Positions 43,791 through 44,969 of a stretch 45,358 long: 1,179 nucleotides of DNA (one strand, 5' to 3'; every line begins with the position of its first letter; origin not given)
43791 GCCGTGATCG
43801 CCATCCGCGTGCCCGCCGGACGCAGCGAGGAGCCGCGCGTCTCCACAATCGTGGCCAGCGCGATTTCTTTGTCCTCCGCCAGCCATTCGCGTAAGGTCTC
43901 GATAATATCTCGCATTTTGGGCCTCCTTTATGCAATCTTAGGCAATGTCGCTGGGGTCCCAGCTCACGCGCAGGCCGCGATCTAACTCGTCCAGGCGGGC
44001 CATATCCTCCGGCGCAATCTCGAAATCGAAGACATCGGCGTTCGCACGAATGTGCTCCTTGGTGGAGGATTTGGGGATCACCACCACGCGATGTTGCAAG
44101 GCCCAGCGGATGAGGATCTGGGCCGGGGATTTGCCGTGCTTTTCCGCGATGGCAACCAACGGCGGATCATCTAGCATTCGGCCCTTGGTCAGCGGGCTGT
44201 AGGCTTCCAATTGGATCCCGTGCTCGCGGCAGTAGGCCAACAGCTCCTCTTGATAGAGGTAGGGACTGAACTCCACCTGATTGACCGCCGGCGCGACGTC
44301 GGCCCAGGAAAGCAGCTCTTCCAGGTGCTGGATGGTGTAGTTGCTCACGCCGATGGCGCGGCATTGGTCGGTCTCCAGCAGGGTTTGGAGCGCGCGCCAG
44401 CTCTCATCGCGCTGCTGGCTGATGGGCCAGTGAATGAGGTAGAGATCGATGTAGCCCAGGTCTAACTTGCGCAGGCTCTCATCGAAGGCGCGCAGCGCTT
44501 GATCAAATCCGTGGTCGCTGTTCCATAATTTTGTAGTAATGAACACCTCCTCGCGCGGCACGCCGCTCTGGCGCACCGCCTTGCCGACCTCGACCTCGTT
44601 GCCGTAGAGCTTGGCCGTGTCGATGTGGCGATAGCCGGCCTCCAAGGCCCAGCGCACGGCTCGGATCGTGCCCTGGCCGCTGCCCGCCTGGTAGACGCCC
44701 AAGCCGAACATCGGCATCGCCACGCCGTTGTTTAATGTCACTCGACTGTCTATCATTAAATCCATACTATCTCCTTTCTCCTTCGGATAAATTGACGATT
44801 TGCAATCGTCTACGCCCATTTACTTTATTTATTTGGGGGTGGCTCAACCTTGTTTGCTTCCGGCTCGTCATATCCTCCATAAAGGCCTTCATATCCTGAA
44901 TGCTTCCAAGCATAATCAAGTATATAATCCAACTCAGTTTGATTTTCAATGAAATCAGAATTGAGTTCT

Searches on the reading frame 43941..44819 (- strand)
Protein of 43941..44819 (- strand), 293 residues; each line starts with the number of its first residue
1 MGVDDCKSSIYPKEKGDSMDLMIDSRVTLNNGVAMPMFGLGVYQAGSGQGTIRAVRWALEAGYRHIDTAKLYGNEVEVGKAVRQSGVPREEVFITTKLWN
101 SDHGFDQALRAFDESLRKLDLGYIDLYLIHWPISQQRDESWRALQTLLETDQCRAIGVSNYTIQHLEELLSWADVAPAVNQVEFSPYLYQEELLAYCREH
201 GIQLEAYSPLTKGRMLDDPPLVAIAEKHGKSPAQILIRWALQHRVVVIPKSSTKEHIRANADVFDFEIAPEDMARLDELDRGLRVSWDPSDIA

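Call 44: search_protein_families(library=pfam, proteins=[window:43941-44819:-], max_evalue=0.001)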
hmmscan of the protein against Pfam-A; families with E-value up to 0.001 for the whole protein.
window:43941-44819:- (293 aa): 1 family
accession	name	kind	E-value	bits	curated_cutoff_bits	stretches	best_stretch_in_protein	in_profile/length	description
PF00248.27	Aldo_ket_red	-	1.9e-58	198.3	24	1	49-280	19-290/291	Aldo/keto reductase family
